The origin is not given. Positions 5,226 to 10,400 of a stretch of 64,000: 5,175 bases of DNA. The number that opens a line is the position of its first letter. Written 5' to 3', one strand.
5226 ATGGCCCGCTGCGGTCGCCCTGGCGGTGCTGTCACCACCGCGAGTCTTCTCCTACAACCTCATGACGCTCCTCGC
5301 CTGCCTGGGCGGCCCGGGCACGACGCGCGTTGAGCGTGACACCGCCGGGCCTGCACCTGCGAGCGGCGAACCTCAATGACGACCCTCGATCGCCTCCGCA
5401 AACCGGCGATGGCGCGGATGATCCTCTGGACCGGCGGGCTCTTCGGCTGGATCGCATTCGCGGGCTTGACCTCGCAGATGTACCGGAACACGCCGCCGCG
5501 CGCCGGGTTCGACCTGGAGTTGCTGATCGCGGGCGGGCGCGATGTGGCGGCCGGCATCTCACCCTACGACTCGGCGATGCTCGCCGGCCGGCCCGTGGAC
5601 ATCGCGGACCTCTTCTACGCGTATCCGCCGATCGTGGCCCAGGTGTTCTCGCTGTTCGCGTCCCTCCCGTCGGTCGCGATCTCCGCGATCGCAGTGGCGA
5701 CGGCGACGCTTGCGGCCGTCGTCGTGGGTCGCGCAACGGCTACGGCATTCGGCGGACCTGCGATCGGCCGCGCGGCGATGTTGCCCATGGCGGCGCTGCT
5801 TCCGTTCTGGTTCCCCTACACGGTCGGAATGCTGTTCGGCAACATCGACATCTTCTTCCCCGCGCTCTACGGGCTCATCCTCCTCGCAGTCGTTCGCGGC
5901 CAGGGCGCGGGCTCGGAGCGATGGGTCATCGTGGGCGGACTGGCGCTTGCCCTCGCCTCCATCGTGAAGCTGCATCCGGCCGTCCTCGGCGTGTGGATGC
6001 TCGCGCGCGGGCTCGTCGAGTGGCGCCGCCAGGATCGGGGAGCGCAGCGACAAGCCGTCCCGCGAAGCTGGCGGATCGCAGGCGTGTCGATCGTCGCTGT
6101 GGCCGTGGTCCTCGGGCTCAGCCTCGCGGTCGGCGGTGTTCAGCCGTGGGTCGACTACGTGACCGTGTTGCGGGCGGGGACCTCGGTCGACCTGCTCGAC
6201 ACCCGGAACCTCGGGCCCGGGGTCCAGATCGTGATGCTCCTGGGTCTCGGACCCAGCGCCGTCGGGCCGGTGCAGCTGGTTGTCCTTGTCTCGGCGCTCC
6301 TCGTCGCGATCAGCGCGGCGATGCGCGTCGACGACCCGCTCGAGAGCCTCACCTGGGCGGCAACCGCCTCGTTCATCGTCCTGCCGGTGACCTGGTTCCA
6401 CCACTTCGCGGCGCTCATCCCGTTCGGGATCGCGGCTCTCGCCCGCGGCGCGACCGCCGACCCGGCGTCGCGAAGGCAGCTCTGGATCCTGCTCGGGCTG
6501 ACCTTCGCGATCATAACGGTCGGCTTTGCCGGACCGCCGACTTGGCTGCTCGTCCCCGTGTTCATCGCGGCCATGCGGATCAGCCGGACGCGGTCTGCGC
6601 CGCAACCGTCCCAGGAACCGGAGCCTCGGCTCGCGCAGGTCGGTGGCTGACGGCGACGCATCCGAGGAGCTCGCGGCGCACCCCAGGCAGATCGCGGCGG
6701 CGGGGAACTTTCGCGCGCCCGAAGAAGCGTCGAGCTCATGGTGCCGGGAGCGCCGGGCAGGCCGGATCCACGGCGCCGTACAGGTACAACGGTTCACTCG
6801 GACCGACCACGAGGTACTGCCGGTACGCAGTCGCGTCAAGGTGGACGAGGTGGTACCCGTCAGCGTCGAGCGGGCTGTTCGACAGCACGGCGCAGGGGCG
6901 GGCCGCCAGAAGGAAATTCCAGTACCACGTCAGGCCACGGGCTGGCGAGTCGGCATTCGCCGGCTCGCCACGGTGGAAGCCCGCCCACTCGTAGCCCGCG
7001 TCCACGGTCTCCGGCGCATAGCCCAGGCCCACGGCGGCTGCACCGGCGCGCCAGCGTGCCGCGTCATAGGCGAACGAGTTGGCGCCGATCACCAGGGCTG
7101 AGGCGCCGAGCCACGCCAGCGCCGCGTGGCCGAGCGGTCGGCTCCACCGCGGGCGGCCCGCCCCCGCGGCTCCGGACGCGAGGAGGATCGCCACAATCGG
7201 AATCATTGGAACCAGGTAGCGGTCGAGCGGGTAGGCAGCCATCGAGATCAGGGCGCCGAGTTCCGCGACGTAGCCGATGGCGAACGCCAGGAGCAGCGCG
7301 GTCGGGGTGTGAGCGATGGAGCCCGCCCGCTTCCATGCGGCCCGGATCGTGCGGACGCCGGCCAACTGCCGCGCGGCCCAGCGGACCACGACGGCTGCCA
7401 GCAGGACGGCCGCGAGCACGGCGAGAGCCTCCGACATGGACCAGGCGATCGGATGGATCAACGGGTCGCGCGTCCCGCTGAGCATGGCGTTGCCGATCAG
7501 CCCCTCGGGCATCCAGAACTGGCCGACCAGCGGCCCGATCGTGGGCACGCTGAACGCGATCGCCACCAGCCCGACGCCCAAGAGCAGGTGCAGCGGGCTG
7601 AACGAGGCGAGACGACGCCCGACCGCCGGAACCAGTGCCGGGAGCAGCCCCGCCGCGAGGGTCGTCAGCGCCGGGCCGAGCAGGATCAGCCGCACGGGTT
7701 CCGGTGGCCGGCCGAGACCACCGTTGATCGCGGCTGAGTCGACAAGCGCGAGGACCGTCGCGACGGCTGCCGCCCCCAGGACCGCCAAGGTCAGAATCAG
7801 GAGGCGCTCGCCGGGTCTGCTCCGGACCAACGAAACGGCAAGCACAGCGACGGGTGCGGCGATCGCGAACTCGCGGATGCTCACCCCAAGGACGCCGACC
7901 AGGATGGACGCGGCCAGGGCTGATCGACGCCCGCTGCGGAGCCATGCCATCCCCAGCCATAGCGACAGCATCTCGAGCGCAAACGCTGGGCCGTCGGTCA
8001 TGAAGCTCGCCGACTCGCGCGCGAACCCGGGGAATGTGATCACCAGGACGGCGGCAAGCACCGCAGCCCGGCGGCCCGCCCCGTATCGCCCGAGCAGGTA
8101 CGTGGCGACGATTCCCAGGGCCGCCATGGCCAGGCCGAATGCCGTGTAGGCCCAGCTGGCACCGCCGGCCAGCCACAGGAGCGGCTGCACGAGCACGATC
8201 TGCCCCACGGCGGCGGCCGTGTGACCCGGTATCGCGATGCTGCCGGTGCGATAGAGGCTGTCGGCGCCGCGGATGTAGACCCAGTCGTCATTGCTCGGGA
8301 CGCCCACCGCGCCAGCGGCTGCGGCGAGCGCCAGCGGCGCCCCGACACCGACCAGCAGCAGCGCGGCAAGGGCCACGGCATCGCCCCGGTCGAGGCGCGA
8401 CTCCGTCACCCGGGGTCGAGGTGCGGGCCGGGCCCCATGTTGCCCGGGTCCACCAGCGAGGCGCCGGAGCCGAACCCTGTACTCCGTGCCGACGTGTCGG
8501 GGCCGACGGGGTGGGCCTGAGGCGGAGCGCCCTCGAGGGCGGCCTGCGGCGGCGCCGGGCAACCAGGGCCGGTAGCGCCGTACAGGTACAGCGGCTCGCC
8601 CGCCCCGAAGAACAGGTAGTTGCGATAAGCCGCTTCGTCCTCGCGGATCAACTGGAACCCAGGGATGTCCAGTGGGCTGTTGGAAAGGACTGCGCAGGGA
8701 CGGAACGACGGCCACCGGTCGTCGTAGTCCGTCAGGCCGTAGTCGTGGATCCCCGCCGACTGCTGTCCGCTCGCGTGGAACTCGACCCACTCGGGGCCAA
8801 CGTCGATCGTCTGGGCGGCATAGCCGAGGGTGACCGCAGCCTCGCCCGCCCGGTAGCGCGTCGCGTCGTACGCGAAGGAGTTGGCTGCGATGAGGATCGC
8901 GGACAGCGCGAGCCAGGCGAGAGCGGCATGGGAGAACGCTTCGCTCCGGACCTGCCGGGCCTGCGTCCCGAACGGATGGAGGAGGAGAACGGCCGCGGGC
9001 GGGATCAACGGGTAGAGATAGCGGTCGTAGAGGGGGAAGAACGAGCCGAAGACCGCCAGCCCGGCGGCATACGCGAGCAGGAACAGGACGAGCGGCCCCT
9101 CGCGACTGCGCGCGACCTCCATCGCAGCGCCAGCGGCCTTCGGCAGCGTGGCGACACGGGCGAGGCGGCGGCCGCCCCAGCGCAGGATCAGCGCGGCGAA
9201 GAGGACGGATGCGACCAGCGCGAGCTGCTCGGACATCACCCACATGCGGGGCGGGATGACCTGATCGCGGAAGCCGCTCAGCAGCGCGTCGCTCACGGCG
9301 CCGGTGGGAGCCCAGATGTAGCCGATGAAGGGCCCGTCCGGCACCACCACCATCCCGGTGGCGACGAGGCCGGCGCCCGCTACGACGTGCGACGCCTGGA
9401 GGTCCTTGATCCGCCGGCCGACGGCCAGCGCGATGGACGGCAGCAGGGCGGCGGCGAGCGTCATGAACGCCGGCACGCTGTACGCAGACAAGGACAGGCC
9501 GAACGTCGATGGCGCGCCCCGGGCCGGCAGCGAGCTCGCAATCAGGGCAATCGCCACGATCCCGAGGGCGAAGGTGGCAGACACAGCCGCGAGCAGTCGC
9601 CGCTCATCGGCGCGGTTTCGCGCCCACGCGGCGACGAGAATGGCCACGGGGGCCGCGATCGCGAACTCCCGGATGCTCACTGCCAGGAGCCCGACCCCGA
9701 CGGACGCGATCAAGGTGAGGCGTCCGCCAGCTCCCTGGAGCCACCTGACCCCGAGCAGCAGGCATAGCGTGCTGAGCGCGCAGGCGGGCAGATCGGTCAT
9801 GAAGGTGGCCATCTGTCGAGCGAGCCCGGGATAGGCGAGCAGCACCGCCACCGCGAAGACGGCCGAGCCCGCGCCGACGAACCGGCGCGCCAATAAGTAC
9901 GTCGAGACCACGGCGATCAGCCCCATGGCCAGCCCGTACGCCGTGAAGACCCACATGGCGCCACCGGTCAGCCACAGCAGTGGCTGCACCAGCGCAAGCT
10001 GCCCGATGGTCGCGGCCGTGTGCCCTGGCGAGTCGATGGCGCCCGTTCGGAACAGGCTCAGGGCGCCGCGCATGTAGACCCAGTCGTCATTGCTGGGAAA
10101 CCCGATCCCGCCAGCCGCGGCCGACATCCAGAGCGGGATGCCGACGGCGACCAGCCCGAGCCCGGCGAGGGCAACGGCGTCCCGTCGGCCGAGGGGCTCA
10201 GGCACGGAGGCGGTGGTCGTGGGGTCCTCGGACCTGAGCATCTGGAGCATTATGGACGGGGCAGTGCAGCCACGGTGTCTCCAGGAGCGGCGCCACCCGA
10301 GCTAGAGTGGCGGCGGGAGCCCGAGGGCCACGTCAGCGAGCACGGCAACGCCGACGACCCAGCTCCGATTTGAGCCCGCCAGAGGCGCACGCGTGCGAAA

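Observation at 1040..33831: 33-kb locus saturated with polytopic GT-C-type glycosyltransferases and polyprenyl-phosphate-sugar synthases: a candidate undescribed extracytoplasmic glycan or lipoglycan assembly line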

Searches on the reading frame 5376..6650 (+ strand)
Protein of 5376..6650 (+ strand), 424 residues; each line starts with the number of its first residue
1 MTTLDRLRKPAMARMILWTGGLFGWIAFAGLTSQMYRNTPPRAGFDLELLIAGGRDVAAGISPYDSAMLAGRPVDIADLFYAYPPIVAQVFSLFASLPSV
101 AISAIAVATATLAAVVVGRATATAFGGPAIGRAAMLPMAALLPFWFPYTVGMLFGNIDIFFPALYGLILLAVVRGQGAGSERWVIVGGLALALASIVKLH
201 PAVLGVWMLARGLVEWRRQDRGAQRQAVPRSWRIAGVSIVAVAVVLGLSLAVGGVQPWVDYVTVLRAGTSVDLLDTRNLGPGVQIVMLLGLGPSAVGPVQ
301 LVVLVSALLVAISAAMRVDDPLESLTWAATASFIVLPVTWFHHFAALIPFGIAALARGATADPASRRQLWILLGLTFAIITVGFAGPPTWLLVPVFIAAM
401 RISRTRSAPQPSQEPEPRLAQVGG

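Call 5: search_protein_families(library=pfam, proteins=[window:5376-6650:+], max_evalue=0.01)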
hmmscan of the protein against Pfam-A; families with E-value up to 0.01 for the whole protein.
window:5376-6650:+ (424 aa): 2 families
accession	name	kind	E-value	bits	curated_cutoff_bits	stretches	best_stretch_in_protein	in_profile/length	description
PF09594.16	GT87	-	2.5e-14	54.1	25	1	81-336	1-236/237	Glycosyltransferase family 87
PF06728.19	PIG-U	-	1.4e-05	24.8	24.5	1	58-261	45-240/378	GPI transamidase subunit PIG-U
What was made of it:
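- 5376..6650 (+): g04, GT87 (weak PIG-U hit). PF09594, 54 bits; PF06728, 24.8 bits (call 5).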

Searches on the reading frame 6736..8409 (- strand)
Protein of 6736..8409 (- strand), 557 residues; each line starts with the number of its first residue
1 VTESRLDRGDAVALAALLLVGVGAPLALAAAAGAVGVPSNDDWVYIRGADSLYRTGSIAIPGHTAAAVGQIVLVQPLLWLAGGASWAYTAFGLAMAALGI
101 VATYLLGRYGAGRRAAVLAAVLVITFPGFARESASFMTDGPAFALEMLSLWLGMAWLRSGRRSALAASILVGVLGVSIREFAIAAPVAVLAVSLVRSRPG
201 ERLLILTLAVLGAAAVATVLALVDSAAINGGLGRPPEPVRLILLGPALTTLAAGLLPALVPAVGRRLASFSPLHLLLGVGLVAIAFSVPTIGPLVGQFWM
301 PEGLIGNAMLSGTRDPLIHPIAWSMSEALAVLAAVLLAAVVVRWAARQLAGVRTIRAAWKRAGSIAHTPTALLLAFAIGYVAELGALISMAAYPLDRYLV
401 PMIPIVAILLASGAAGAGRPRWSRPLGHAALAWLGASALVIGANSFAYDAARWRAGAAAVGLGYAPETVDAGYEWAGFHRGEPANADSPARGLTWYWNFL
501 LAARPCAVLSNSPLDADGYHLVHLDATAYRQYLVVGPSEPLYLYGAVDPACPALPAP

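Call 5: search_protein_families(library=pfam, proteins=[window:6736-8409:-], max_evalue=0.01)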
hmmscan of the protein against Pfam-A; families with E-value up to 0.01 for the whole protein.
window:6736-8409:- (557 aa): 1 family
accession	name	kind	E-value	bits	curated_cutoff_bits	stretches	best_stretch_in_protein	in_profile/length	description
PF13231.12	PMT_2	-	4.2e-06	27.5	26.1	1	80-220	16-153/160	Dolichyl-phosphate-mannose-protein mannosyltransferase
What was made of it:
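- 6736..8409 (-): g05, PMT_2-family GT-C. PF13231, 27.5 bits, above threshold (call 5).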

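Call 10: search_protein_families(library=ncbifam, proteins=[window:6736-8409:-], max_evalue=0.01)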
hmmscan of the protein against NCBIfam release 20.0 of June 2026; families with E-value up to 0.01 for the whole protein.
window:6736-8409:- (557 aa): 0 families

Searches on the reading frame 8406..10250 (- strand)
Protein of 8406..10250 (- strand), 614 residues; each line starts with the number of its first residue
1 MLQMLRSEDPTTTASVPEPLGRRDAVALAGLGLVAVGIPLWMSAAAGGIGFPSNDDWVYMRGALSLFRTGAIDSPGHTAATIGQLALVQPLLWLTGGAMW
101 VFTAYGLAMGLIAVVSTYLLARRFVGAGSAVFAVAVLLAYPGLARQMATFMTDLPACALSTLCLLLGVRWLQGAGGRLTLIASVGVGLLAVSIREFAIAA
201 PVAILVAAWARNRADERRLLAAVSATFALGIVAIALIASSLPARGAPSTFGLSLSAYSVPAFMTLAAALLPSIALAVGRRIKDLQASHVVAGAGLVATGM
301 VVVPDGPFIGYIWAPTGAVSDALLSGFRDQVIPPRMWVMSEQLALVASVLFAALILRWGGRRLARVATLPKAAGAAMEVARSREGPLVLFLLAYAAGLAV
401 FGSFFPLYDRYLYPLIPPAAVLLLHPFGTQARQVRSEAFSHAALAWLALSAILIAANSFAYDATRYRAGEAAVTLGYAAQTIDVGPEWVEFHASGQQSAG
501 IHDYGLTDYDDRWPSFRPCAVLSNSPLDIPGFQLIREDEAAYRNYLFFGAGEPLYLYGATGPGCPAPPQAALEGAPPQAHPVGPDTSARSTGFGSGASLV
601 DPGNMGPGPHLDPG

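Call 5: search_protein_families(library=pfam, proteins=[window:8406-10250:-], max_evalue=0.01)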
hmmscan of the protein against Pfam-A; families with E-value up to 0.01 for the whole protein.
window:8406-10250:- (614 aa): 1 family
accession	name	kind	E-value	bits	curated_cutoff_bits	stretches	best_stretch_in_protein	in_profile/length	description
PF13231.12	PMT_2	-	0.00054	20.6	26.1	1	94-238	16-155/160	Dolichyl-phosphate-mannose-protein mannosyltransferase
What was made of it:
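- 8406..10250 (-): g06, PMT_2-like GT-C, paralogue of g05. PF13231, 20.6 bits, below threshold (call 5).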

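Call 10: search_protein_families(library=ncbifam, proteins=[window:8406-10250:-], max_evalue=0.01)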
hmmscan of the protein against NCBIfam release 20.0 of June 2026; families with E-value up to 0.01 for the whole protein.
window:8406-10250:- (614 aa): 0 families
